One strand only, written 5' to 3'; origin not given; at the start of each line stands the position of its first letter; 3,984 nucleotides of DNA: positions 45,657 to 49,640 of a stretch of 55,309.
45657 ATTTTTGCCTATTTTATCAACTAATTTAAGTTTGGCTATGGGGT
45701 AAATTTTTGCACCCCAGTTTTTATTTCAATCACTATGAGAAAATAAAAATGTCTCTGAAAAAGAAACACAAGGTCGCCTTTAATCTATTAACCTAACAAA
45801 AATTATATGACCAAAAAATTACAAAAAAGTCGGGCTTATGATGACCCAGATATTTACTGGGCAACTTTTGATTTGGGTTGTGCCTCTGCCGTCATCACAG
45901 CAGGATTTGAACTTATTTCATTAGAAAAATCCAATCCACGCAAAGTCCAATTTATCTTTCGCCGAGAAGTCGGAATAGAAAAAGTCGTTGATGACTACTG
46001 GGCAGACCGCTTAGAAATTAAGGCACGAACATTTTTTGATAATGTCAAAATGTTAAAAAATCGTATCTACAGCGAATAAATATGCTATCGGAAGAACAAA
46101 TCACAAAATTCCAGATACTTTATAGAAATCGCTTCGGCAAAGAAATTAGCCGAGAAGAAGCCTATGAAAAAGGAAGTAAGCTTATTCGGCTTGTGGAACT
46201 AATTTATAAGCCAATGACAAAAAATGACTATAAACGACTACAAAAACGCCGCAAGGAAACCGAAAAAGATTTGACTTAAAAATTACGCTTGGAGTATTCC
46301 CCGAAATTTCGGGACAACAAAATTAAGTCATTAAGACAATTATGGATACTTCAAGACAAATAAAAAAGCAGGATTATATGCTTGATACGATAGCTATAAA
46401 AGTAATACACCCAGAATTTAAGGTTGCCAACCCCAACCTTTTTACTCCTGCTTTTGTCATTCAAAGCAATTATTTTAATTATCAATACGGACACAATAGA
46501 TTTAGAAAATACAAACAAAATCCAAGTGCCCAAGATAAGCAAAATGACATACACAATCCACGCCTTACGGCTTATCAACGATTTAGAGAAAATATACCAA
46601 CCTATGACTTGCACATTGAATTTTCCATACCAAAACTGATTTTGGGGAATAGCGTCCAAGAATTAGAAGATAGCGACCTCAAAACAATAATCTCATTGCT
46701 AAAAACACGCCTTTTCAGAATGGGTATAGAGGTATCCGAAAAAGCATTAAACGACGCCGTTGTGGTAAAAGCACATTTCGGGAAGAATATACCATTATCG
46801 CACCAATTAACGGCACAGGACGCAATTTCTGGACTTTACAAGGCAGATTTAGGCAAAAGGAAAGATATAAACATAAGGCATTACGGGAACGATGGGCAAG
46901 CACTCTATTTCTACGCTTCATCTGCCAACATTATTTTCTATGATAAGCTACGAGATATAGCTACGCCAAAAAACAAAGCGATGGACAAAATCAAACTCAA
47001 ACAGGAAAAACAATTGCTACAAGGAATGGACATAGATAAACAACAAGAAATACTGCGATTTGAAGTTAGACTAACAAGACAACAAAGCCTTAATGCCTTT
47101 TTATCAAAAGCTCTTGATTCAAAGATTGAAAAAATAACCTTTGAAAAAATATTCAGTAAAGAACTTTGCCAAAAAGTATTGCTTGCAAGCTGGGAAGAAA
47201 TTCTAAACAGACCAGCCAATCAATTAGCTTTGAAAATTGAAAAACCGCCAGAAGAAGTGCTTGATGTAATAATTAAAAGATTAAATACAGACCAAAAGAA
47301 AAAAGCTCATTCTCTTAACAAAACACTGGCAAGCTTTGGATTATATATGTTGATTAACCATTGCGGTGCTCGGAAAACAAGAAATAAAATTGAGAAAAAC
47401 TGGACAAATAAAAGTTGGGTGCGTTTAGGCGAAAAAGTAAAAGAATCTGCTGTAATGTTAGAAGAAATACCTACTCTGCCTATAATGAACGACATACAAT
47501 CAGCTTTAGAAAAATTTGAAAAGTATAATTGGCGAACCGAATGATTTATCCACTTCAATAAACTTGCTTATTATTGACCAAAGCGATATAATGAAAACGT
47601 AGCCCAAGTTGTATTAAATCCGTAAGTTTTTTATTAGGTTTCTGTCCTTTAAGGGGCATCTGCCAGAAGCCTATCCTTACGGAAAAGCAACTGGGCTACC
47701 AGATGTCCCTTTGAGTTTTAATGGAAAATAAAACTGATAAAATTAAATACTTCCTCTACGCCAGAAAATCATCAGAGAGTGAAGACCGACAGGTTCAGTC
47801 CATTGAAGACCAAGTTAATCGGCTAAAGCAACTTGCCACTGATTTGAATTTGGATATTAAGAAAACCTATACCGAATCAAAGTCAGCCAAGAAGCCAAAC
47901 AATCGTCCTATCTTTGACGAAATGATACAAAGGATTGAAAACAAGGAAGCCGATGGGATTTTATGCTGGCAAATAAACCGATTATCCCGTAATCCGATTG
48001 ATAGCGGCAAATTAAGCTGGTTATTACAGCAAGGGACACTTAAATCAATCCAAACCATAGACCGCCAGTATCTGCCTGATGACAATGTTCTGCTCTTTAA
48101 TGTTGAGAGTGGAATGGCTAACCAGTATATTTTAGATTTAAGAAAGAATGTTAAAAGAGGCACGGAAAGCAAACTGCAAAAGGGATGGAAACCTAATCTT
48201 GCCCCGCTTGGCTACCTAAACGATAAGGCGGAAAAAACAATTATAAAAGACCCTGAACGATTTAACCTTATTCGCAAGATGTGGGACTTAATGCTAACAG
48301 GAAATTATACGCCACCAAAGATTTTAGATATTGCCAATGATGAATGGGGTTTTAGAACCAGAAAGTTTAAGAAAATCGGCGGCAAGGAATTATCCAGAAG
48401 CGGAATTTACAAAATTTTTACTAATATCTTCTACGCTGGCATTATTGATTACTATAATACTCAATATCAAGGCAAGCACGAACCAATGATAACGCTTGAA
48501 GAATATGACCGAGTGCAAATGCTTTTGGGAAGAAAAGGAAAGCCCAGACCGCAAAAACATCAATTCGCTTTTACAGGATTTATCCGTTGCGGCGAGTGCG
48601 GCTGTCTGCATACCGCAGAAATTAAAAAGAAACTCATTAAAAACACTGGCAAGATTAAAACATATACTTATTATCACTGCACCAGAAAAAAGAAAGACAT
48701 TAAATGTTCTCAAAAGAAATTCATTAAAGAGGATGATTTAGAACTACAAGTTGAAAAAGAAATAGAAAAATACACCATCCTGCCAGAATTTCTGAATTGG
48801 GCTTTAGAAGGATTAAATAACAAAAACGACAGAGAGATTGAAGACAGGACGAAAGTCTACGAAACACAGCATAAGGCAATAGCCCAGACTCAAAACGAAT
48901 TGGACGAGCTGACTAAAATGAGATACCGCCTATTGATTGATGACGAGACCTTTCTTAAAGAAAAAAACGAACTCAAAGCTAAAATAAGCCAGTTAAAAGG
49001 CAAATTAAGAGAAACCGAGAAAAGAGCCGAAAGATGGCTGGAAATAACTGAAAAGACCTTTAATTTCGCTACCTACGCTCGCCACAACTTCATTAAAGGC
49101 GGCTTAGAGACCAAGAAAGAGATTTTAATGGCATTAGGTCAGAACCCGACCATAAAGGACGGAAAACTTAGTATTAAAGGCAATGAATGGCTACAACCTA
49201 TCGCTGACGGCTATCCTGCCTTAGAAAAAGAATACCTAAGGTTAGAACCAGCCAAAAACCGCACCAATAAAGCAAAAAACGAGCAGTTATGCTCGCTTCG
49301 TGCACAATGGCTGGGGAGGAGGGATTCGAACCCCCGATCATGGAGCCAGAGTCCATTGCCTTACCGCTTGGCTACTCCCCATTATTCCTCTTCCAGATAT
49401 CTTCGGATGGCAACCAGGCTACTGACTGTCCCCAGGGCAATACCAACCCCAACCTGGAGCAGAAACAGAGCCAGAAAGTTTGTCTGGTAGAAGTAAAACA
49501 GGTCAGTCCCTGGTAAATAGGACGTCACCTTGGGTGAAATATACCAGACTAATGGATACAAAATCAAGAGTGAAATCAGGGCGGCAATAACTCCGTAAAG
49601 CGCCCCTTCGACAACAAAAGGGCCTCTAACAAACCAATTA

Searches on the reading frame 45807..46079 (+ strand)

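Call 48: search_protein_families(library=pfam, proteins=[window:45807-46079:+], max_evalue=0.001)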
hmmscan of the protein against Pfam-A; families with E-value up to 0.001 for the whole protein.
window:45807-46079:+ (90 aa): 1 family
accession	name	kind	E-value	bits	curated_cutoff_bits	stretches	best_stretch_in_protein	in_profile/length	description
PF18903.5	DUF5659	-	6.1e-10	39.3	23.6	1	17-89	3-75/75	Domain of unknown function (DUF5659)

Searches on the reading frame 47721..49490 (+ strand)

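Call 48: search_protein_families(library=pfam, proteins=[window:47721-49490:+], max_evalue=0.001)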
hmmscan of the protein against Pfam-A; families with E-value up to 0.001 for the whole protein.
window:47721-49490:+ (589 aa): 3 families
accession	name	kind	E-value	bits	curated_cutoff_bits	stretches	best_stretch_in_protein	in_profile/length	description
PF00239.26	Resolvase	-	2.8e-19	70.1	23.3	1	11-155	2-143/145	Resolvase, N terminal domain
PF13408.12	Zn_ribbon_recom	-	8.2e-11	42.6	25.3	1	284-348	2-57/58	Recombinase zinc beta ribbon domain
PF07508.19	Recombinase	-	4.2e-06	27.4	21.1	1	182-269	5-99/102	Recombinase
